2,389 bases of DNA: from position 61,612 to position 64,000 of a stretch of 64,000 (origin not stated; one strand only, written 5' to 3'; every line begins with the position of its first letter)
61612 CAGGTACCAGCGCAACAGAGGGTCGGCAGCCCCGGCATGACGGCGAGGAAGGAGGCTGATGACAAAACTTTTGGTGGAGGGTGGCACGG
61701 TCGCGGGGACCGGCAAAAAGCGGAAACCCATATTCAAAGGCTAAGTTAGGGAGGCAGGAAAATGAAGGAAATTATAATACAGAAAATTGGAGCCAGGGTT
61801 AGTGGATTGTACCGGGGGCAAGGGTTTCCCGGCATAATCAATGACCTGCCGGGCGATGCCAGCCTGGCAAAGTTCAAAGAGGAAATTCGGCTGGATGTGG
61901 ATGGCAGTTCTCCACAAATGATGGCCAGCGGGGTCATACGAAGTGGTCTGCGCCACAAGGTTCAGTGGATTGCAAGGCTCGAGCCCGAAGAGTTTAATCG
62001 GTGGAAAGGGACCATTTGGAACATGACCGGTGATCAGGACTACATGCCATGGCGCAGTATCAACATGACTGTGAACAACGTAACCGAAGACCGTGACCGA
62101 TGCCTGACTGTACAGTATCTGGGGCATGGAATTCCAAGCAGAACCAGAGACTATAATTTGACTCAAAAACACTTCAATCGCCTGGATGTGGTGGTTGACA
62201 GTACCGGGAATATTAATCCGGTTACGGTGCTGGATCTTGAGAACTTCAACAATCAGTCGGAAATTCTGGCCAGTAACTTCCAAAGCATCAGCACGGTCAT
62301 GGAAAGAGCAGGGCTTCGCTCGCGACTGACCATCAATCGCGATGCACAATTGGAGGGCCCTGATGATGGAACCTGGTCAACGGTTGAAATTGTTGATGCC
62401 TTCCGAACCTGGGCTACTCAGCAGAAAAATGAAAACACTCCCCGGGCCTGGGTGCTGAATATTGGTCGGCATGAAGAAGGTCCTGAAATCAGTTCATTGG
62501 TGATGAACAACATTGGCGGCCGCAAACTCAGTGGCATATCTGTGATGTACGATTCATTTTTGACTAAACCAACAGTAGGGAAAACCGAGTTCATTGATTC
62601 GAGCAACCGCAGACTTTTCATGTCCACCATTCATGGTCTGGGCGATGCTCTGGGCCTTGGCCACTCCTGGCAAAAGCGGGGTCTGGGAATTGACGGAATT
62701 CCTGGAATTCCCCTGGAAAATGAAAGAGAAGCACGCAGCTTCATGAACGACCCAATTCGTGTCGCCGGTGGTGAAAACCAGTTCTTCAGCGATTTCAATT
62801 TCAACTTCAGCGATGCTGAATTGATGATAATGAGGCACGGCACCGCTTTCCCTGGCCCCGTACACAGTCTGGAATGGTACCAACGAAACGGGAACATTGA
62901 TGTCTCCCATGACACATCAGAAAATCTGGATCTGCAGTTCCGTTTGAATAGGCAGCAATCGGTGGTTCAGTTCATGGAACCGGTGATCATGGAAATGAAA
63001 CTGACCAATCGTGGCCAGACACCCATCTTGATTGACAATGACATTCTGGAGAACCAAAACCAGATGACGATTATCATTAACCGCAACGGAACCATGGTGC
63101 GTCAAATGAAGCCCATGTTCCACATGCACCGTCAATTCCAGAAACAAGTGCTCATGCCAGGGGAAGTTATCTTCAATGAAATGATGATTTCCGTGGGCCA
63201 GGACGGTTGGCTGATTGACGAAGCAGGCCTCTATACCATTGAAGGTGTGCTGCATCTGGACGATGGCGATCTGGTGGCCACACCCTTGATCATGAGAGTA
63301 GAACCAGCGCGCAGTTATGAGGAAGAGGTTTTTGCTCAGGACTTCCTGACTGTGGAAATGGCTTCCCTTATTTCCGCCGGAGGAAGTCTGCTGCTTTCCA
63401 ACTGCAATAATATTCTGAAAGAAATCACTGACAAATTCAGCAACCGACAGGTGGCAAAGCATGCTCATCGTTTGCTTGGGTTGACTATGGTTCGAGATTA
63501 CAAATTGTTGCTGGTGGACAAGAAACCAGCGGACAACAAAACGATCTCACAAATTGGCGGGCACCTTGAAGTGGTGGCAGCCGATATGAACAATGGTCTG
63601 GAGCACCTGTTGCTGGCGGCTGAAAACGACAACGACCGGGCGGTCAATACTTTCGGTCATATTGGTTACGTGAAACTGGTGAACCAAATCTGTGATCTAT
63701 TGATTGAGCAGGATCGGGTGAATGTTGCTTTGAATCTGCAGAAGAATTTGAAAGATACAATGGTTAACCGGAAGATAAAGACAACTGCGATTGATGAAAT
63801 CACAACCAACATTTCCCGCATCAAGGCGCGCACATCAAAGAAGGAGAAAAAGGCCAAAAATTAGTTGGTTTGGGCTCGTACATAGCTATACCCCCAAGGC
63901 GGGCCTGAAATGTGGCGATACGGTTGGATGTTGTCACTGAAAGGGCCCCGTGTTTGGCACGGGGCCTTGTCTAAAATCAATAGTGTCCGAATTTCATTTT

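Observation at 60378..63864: Clp/Hsp100 D2-only AAA+ ATPase paired with a 700-aa protease-like unknown: candidate two-gene system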

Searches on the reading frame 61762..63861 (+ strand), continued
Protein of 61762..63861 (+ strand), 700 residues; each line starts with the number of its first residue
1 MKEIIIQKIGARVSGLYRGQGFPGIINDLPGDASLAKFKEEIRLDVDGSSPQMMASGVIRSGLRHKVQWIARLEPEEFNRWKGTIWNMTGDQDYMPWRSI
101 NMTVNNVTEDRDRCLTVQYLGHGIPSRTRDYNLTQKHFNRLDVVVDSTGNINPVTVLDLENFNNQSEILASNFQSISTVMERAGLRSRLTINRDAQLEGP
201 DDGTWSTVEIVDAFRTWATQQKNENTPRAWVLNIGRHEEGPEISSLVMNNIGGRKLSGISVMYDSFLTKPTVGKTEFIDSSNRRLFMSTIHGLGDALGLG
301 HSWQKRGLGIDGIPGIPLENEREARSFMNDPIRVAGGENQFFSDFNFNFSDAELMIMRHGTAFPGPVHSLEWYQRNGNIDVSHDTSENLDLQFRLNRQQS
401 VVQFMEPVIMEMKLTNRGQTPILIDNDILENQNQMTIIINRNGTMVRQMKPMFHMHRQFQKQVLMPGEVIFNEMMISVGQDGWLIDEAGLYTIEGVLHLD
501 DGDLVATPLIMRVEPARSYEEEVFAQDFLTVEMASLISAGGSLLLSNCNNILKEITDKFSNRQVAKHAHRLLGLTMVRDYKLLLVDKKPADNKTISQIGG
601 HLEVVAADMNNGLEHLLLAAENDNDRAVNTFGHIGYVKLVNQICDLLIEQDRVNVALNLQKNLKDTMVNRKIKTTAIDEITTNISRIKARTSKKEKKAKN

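Call 38: search_solved_structures(query=A1, max_evalue=10, show_alignments=2)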
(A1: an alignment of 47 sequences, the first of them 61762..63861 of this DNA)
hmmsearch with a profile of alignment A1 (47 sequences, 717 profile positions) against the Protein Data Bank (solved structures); distinct sequences matched with E-value up to 10: 78 (the best 60 are shown).
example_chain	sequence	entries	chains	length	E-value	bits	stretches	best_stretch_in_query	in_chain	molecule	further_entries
5cxa_A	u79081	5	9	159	0.02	16.4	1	318-336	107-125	Macrophage metalloelastase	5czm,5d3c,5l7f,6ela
4gr8_A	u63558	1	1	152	0.021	16.4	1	318-336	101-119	Macrophage metalloelastase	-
2k9c_A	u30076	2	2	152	0.021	16.4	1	318-336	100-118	Macrophage metalloelastase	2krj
5n5k_A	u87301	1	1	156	0.022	16.3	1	318-336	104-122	Macrophage metalloelastase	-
3ehx_A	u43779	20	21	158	0.022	16.3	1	318-336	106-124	Macrophage metalloelastase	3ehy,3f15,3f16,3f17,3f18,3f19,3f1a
1rmz_A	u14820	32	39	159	0.022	16.3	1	318-336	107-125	Macrophage metalloelastase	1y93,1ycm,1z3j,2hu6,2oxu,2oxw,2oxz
1utt_A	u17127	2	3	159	0.023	16.2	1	318-336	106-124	MACROPHAGE METALLOELASTASE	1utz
1os2_A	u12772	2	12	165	0.023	16.2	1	318-336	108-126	Macrophage metalloelastase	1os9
1ros_A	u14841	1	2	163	0.024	16.2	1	318-336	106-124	Macrophage metalloelastase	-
2n8r_A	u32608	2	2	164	0.024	16.2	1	318-336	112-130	Macrophage metalloelastase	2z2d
2wo8_A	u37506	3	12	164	0.024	16.2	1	318-336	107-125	MACROPHAGE METALLOELASTASE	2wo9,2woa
2k2g_A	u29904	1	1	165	0.024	16.2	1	318-336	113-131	Macrophage metalloelastase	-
1jiz_A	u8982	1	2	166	0.025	16.1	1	318-336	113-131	macrophage elastase MMP-12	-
3lun_A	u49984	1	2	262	0.039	15.5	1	263-363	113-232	Ulilysin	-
2cki_A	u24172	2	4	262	0.041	15.4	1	263-363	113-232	ULILYSIN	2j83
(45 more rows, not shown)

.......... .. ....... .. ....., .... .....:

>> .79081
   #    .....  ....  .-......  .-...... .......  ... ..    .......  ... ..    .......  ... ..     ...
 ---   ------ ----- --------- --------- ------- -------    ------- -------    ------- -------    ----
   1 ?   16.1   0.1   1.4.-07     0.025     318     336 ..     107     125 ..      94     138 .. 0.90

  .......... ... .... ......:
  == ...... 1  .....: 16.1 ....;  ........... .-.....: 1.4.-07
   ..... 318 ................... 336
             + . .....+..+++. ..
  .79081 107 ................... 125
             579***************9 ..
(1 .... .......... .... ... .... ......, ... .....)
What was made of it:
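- On Metzincin clan: Profile hits to MMP-12 and ulilysin have E = 0.02-0.04 (call 38).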

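Call 56: find_related_loci(query=window:61762-63861:+, collection=metagenome_contigs, flank=6000)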
Query window:61762-63861:+ (700 aa) in metagenome_contigs; peptide patterns used: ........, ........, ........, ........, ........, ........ (x = any residue, [..] = any of these).
41 stretches matched a pattern, but none encodes a relative of the query by tblastn (E <= 1e-3).
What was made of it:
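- Tried and rejected: The first metagenome scan with the single protein found nothing (call 56).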

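Call 59: find_related_loci(query=A4, collection=metagenome_contigs, flank=6000)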
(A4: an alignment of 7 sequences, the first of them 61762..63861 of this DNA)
Query A4 (700 aa) in metagenome_contigs; peptide patterns used: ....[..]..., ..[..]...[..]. (x = any residue, [..] = any of these).
359 stretches matched a pattern; 9 encode a relative of the query (tblastn E <= 1e-3); 9 distinct loci.
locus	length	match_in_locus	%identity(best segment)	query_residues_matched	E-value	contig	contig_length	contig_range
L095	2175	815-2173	52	9-465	3e-173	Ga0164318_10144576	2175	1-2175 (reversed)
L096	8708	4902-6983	30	1-699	3e-108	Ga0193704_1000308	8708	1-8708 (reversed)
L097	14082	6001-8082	30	1-699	3e-108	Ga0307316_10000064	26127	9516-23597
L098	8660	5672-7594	31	39-689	2e-107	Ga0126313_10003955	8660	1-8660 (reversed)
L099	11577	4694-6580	32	38-677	5e-105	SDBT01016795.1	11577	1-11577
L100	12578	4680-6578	31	39-674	1e-104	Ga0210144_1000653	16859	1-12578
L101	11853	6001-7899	31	39-674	1e-104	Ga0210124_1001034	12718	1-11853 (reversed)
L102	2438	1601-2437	29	39-323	1e-33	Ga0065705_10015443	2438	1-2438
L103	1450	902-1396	32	13-186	6e-19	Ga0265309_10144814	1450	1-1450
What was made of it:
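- Tried and rejected: The second, with the clade alignment, added one member (call 59).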

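Call 72: fold_search(model_id=the predicted structure, library=viral)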
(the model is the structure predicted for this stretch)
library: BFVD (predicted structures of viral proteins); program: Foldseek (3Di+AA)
matches with E <= 10: 812; with E <= 0.001: 2
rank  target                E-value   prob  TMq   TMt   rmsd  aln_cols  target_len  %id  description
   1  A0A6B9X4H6            9.6e-05  0.47  0.12  0.10  23.2       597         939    8  BIG2 domain-containing protein [Escherichia phage alia]
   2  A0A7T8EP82            8.3e-04  1.00  0.11  0.50   7.2       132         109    9  (no name in the UniProt tables at hand)
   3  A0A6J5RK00            3.6e-03  0.92  0.11  0.21  13.9       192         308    7  Uncharacterized protein [uncultured Caudovirales phage]
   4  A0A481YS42            3.8e-03  0.95  0.12  0.39   7.7       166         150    8  Uncharacterized protein [Marseillevirus LCMAC101]
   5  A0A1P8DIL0            4.7e-03  0.60  0.10  0.22  14.6       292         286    7  (no name in the UniProt tables at hand)
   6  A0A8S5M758            5.8e-03  0.97  0.10  0.42   8.6       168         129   11  WztC-like protein [Siphoviridae sp. ctrgt10]
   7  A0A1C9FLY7            6.1e-03  0.96  0.12  0.19  12.4       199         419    8  (no name in the UniProt tables at hand)
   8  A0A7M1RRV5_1          6.8e-03  0.99  0.12  0.07   5.5       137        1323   10  Internalin-like protein [uncultured phage cr52_1]
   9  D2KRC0                7.6e-03  0.99  0.11  0.13   8.5       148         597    8  (no name in the UniProt tables at hand)
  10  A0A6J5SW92            7.6e-03  0.33  0.10  0.07  16.9       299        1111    7  Uncharacterized protein [uncultured Caudovirales phage]
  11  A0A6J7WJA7            8.0e-03  0.92  0.11  0.13  11.5       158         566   10  Uncharacterized protein [uncultured Caudovirales phage]
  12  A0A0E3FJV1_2          8.0e-03  0.08  0.09  0.07  38.9       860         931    7  Virion structural protein [Synechococcus phage ACG-2014j]
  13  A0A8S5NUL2            8.4e-03  0.75  0.10  0.08  16.1       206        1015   14  XynB-like protein [Siphoviridae sp. ctQLz13]
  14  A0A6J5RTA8            8.9e-03  0.84  0.10  0.31  14.2       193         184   11  Uncharacterized protein [uncultured Caudovirales phage]
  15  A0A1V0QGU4            9.4e-03  0.85  0.10  0.30   8.5       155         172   15  SWPV1-144 [Shearwaterpox virus]
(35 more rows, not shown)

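Call 73: search_protein_families(library=pfam, proteins=[L089:4105-4473:+], max_evalue=0.001)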
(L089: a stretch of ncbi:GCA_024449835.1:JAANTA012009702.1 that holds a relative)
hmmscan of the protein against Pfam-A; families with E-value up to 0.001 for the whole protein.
L089:4105-4473:+ (123 aa): 0 families

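Call 76: search_protein_families(library=ncbifam, proteins=[P0021, L005:7617-9986:+, L027:7917-10103:+, P0048], max_evalue=0.01)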
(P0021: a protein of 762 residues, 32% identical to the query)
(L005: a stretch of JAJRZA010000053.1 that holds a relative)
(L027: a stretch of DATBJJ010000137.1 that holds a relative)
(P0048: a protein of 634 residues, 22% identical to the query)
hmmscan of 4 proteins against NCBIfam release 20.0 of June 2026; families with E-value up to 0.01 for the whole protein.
P0021 (762 aa): 0 families

L005:7617-9986:+ (790 aa): 0 families

L027:7917-10103:+ (729 aa): 0 families

P0048 (634 aa): 0 families

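Call 86: search_dna_similar(query=window:61762-63861:+, collection=plasmids, mode=protein, max_rows=15)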
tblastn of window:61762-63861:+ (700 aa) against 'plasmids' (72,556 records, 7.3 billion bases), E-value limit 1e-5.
Records with a match: 3; places in all: 3; records where one place covers at least 80% of the query: 3.
Best place of each record, by identity: <60% 3.
By first word of the organism name: Bacillus 3.
By predicted mobility (MOB-suite, as given by PLSDB): non-mobilizable 3.
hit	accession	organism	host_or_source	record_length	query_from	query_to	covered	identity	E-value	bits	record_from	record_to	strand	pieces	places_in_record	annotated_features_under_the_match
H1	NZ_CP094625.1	Bacillus thuringiensis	whole organism,soil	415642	9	680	96%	29.4%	2e-75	272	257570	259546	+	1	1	hypothetical protein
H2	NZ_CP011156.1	Bacillus cereus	cell culture,vomit of food poisoning ...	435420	9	680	96%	29.4%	2e-75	272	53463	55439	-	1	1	hypothetical protein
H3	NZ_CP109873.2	Bacillus cereus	pepper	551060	9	680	96%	28.0%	4e-68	251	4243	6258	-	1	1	hypothetical protein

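Call 87: search_dna_similar(query=window:61762-63861:+, collection=phages, mode=protein, max_rows=10)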
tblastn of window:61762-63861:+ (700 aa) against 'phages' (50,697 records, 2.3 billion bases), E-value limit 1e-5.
No match.
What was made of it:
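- There are no phage homologues (call 87).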

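Call 88: get_annotated_region(hit=H1, flank=7000)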
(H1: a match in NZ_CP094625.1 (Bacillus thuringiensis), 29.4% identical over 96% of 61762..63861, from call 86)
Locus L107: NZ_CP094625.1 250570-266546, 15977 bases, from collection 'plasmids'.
description: Bacillus thuringiensis strain LX43 plasmid p415642, complete sequence
organism: Bacillus thuringiensis (NCBI taxid 1428)
taxonomy: Bacteria; Bacillota; Bacilli; Bacillales; Bacillaceae; Bacillus; Bacillus thuringiensis
host: -; source: whole organism,soil; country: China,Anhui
typing (MOB-suite, as given by PLSDB): non-mobilizable; replicon rep_cluster_459
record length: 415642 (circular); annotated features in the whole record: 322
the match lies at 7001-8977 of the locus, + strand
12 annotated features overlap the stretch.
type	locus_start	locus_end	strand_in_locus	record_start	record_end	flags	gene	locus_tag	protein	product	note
CDS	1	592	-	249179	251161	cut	-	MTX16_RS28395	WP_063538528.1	methyl-accepting chemotaxis protein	GO:0006935 - chemotaxis [Evidence IEA]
CDS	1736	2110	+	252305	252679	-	-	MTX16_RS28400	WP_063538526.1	hypothetical protein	-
CDS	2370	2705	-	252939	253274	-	-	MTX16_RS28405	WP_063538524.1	hypothetical protein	-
CDS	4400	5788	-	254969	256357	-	-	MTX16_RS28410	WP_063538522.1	hypothetical protein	-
CDS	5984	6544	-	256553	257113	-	-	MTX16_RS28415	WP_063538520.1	histidine phosphatase family protein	-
CDS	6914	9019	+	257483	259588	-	-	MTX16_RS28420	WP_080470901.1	hypothetical protein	-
CDS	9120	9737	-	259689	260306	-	-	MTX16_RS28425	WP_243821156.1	DNA/RNA non-specific endonuclease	-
CDS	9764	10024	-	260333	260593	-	-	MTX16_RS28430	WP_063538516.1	hypothetical protein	-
CDS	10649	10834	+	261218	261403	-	-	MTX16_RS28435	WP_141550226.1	hypothetical protein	-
CDS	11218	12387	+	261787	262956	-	-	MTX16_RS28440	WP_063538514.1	hypothetical protein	-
CDS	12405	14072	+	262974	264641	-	-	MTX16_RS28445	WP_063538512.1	Dyp-type peroxidase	-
CDS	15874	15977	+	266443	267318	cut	-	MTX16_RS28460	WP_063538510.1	LysM peptidoglycan-binding domain-containing protein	-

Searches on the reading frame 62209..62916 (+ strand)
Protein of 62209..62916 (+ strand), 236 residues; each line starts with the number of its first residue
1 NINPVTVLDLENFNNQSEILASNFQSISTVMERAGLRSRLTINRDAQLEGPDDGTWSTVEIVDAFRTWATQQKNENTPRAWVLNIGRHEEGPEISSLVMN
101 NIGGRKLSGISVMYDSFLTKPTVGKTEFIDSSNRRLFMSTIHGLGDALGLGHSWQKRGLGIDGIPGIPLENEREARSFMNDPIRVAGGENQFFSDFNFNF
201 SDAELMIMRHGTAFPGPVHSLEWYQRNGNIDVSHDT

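Call 51: predict_structure(alignment_id=A2)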
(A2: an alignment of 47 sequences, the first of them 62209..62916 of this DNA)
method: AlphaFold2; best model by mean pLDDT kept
length: 236 residues; sequences in the alignment: 47
mean_pLDDT: 76.9   pTM: 0.81
mean pLDDT of the five models: 76.9, 75.8, 75.0, 73.8, 72.9
residues with pLDDT >= 90: 42; 70-90: 129; 50-70: 53; < 50: 12
segments of 3 or more residues with pLDDT < 50: 158-165, 234-236
pLDDT, mean of each block of 10 residues (from residue 1): 85 69 87 87 79 90 88 80 91 85 74 82 77 89 85 57 50 74 81 82 74 55 67 47
secondary structure, 60 per line:
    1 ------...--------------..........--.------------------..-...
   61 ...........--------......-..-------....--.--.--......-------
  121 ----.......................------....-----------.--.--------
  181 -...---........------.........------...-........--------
elements in order: E7-9 E24-26 H27-33 H58-71 E80-85 E96-99 E108-113 H125-147 H154-157 H188-195 H202-210 H221-227
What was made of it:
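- On Metzincin clan: The domain model has pLDDT 77 (call 51).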

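Call 54: fold_search(model_id=the predicted structure, library=pdb)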
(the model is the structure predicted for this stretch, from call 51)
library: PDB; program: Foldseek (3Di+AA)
matches with E <= 10: 56; with E <= 0.001: 0
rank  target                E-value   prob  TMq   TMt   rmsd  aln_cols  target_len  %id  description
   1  8i8c_N                4.6e-01  0.10  0.21  0.24  12.7       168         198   12  Plug structure of the Autographa californica multiple nucleopolyhedrovirus (AcMNPV) (released 2023-12-13)
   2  8vwi_Q                6.2e-01  0.09  0.19  0.23  10.2       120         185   12  The base complex of the AcMNPV baculovirus nucleocapsid (Class 1, localised reconstruction) (released 2024-11-06)
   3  9clp_A                1.3e+00  0.14  0.25  0.16   6.7       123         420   10  Structure of ecarin from the venom of Kenyan saw-scaled viper in complex with the Fab of neutralizing antibody H11 (released 2024-09-11)
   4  9eey                  2.0e+00  0.04  0.17  0.16   9.7       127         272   12  STEP (PTPN5) with active-site disulfide bond and allosteric-site loop shift (released 2024-12-11)
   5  8vwj_S                2.3e+00  0.03  0.14  0.15  11.0       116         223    9  The base complex of the AcMNPV baculovirus nucleocapsid (Class 2, localised reconstruction) (released 2024-11-06)
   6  9ggg_A                2.4e+00  0.02  0.09  0.10  18.0        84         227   11  Cryo-EM structure of Thromboxane A2 receptor-miniGq Protein Complex bound to I-BOP (released 2025-08-27)
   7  8swu_B                2.7e+00  0.03  0.12  0.11   6.3        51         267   20  Structure of Clostridium perfringens PNP bound to transition state analog IMMUCILLIN H and sulfate (released 2023-10-18)
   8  9h2h_K                3.3e+00  0.06  0.19  0.20  10.4       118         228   12  AcMNPV apical cap - composite map of the C2 plug (released 2025-06-04)
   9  3sjb_A                4.0e+00  0.07  0.23  0.20   5.8       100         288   10  Crystal structure of S. cerevisiae Get3 in the open state in complex with Get1 cytosolic domain (released 2011-07-06)
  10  5giv_A                4.0e+00  0.05  0.16  0.08   9.9        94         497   13  Crystal structure of M32 carboxypeptidase from Deinococcus radiodurans R1 (released 2017-07-12)
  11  9n2t_A                4.2e+00  0.02  0.13  0.09  15.0       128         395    8  Structure of GDP-bound GM4951_D125G mutant (released 2026-01-14)
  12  9ijd_A                4.2e+00  0.01  0.10  0.11  15.7       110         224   14  Carazolol-activated human beta3 adrenergic receptor (released 2024-08-21)
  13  9axf_A                5.1e+00  0.01  0.11  0.12  18.6       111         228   10  Structure of human calcium-sensing receptor in complex with chimeric Gq (miniGisq) protein in detergent (released 2024-04-17)
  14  3hbu_P                5.4e+00  0.04  0.27  0.16   6.7       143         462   13  PrtC methionine mutants: M226H DESY (released 2009-07-21)
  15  3dwc_A                6.1e+00  0.04  0.13  0.07   9.9        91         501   10  Trypanosoma Cruzi Metallocarboxypeptidase 1 (released 2008-09-09)
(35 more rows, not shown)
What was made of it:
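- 62209..62916 (+): Alpha/beta peptidase-like domain (residues 150-385). The Foldseek search on this domain was inconclusive (call 54).
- Closest known: Metzincin zinc endopeptidases. Different: All matches are below curated thresholds and the fold search was inconclusive (call 54).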
